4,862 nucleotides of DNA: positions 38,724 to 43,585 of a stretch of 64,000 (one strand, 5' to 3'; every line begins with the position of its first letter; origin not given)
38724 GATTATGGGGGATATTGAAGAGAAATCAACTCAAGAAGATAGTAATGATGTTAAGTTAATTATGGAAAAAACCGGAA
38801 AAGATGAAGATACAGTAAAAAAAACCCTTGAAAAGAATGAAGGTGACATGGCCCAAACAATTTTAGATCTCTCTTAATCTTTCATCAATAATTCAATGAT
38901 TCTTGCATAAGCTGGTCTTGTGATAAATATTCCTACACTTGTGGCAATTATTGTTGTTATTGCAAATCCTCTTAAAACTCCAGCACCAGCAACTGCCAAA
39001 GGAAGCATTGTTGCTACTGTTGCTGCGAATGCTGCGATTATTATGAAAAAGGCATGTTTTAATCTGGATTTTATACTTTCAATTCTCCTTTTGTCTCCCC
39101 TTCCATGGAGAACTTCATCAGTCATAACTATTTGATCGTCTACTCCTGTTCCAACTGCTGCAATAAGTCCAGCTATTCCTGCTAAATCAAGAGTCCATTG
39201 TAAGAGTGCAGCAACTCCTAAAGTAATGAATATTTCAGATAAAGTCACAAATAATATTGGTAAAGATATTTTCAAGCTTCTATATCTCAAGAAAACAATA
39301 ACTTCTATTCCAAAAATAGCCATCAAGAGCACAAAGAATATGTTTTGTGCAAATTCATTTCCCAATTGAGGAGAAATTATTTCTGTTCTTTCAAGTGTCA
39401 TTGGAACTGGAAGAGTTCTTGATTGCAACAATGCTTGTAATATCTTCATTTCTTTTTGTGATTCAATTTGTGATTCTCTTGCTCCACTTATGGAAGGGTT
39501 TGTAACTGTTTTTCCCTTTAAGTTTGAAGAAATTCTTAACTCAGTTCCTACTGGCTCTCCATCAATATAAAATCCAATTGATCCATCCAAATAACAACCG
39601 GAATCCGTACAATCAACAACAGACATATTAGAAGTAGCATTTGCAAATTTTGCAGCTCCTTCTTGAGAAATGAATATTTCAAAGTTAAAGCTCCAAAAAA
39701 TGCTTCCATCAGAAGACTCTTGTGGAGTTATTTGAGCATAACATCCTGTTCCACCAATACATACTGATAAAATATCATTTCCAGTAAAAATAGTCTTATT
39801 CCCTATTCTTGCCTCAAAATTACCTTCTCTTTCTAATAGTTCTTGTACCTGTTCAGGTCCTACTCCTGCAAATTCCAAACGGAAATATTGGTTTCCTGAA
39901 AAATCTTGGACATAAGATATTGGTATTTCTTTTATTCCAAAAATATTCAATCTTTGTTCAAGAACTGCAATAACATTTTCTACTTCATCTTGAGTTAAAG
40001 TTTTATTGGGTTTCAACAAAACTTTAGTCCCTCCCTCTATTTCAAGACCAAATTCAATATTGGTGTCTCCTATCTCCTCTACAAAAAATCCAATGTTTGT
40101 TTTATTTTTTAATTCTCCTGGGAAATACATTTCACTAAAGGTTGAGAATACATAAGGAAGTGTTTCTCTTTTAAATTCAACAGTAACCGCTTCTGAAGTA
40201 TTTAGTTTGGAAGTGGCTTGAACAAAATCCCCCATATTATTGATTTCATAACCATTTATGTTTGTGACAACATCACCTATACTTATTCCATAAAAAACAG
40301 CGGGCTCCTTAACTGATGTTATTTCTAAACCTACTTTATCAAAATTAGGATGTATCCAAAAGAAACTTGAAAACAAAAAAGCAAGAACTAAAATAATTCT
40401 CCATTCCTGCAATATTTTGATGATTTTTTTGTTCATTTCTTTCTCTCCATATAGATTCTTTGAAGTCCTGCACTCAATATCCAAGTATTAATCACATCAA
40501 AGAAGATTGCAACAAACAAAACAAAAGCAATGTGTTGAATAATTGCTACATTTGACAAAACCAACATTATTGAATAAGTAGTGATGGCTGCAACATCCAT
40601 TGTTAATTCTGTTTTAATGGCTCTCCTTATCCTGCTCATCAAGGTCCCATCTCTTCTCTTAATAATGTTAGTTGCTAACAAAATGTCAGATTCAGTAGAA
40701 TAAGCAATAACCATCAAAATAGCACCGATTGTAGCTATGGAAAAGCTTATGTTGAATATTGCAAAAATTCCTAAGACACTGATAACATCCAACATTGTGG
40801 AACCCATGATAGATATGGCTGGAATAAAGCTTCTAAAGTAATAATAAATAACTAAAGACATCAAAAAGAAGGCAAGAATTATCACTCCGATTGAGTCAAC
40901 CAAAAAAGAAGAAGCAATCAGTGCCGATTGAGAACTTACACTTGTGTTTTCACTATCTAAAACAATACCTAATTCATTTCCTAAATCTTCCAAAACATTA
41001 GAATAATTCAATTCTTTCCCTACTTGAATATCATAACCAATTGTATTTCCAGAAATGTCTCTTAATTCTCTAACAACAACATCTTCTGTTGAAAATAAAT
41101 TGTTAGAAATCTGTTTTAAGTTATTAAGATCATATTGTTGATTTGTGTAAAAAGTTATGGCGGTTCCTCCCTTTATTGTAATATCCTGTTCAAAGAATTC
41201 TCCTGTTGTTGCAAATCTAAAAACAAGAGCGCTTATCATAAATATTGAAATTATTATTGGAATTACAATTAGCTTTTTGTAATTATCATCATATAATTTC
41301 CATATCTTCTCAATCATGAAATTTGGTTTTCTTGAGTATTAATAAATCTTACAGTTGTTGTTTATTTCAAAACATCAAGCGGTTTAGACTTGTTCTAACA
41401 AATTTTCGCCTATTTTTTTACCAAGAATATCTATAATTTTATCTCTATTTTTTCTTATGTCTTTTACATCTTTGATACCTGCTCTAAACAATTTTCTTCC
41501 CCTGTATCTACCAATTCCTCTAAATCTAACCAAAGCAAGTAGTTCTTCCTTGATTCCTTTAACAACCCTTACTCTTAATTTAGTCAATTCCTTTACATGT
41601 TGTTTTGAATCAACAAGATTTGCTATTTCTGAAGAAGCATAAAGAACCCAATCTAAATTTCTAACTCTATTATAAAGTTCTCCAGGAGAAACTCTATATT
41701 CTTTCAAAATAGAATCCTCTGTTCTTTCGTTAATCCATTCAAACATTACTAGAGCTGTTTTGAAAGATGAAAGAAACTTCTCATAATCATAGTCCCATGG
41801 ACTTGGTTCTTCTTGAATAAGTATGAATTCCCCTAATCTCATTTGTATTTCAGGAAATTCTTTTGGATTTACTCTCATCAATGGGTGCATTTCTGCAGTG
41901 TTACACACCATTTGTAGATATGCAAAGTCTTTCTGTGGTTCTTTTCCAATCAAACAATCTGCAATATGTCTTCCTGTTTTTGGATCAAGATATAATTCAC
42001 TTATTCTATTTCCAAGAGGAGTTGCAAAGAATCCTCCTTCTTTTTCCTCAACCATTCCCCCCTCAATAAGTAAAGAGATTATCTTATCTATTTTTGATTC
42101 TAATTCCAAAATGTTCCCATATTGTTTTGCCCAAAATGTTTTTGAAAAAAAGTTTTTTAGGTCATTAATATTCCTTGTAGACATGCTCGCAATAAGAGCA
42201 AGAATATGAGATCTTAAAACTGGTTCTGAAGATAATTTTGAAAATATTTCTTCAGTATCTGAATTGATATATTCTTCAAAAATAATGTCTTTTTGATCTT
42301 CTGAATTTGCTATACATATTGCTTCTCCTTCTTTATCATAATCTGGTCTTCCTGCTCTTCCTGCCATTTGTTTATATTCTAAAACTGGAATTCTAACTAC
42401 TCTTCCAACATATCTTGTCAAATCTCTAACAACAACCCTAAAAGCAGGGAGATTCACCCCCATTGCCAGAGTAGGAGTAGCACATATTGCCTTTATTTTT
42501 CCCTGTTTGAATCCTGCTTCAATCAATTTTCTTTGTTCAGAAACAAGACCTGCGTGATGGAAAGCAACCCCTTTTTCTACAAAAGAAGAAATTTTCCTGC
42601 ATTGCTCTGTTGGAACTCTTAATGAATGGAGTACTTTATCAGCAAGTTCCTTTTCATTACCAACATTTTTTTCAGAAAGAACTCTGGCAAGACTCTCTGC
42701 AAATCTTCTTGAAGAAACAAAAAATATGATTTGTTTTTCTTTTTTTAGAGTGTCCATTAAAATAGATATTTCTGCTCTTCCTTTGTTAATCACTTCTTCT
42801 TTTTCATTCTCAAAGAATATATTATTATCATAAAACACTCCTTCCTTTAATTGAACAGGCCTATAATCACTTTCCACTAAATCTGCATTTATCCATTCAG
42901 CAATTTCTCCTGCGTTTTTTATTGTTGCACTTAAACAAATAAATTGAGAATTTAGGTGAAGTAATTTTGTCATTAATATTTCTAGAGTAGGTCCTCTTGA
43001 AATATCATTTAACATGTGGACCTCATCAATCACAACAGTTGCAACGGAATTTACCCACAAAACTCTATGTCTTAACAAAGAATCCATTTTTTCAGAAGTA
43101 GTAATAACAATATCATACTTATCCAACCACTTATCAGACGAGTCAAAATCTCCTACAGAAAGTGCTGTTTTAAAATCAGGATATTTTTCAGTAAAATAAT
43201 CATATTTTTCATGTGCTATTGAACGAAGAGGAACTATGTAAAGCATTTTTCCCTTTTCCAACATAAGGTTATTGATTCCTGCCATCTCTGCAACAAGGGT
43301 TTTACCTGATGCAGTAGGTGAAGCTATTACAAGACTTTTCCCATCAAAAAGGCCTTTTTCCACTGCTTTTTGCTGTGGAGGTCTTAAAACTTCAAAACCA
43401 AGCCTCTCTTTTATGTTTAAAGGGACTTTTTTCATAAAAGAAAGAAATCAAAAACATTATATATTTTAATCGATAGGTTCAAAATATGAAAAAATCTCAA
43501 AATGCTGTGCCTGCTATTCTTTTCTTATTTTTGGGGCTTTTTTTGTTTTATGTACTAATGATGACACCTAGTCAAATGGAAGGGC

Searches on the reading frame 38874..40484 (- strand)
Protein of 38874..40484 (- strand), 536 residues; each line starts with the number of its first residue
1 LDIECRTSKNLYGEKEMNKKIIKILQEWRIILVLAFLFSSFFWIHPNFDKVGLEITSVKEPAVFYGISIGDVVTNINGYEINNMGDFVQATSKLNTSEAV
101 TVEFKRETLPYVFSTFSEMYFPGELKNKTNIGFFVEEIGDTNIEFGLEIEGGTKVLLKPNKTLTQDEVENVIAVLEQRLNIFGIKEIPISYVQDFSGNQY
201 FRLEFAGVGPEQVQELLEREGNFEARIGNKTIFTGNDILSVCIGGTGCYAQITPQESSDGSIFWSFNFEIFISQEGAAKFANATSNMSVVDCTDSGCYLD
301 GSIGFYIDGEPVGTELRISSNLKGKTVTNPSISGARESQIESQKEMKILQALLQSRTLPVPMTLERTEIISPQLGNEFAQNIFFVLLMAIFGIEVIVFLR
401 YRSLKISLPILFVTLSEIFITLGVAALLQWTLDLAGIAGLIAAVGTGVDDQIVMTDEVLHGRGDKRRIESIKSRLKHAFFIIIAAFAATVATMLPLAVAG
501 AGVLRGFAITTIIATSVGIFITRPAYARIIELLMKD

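Call 46: search_protein_families(library=pfam, proteins=[window:38874-40484:-], max_evalue=0.5)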
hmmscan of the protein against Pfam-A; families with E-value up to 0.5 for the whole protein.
window:38874-40484:- (536 aa): 7 families
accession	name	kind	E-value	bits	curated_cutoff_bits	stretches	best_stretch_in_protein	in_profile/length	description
PF02355.23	SecD_SecF_C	-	8.1e-19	68.2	20.5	1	364-520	15-173/189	Protein export membrane protein SecD/SecF, C-terminal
PF13180.12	PDZ_2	-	5.6e-06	27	27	1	59-107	20-70/80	PDZ domain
PF00873.25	ACR_tran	-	0.00096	17.4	28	1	358-520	314-476/1021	AcrB/AcrD/AcrF family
PF21760.3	SecD_1st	-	0.081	12.8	27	1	168-226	1-56/60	Protein translocase subunit SecDF, P1 domain, N-terminal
PF00595.29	PDZ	-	0.086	13.7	23.2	1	66-87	42-63/81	PDZ domain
PF17820.7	PDZ_6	-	0.11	12.7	27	1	66-106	15-54/54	PDZ domain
PF07898.18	DUF1676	-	0.13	12.7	24.3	1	398-508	78-152/170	Protein of unknown function (DUF1676)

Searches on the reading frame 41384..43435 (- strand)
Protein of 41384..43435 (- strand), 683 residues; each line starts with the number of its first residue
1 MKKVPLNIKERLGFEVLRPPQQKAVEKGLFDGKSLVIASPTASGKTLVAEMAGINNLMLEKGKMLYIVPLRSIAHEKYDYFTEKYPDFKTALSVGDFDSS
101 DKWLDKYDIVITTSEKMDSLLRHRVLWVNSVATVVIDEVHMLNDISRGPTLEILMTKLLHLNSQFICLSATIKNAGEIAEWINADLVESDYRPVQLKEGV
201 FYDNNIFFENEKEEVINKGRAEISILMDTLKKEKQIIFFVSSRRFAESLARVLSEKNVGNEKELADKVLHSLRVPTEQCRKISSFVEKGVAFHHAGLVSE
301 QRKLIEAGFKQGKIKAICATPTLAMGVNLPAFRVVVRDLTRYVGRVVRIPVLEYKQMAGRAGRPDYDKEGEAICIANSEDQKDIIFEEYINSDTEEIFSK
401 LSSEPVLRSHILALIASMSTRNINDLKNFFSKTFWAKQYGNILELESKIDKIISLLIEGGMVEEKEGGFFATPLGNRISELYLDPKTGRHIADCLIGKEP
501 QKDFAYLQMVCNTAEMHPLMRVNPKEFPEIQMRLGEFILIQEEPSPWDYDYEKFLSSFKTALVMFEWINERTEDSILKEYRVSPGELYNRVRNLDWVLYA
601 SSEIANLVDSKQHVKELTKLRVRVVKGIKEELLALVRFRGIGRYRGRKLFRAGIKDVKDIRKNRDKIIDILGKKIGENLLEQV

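Call 46: search_protein_families(library=pfam, proteins=[window:41384-43435:-], max_evalue=0.5)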
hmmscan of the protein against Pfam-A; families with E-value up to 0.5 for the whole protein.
window:41384-43435:- (683 aa): 10 families
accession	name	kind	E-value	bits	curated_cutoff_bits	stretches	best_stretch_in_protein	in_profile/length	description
PF21280.2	Helicase_dom4_arc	-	1.6e-29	102.7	27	1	505-627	2-125/125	Archaeal helicase, domain 4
PF00270.35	DEAD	-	9.2e-29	100.7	26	1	19-174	2-163/167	DEAD/DEAH box helicase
PF00271.37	Helicase_C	-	1.1e-10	42.2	23.5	1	282-364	38-109/110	Helicase conserved C-terminal domain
PF04851.21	ResIII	-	3.7e-10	40.4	22.5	1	17-172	4-162/164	Type III restriction enzyme, res subunit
PF22527.2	DEXQc_Suv3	-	1.7e-06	28.1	27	1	38-151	19-114/154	DEXQ-box helicase domain of Suv3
PF20470.4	HTH_61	-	0.00074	20.3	24.3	1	370-462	1-91/92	Helix-turn-helix domain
PF21999.2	IMS_HHH_1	-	0.073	14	27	1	640-681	5-47/53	DNA polymerase-iota, thumb domain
PF10391.15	DNA_pol_lambd_f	-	0.076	13.3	29.8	1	640-665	8-34/51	Fingers domain of DNA polymerase lambda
PF18290.7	Nudix_hydro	-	0.13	12.7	26.5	1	272-295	46-69/80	Nudix hydrolase domain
PF12261.14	T_hemolysin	-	0.23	11.7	27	1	371-435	45-108/174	Thermostable hemolysin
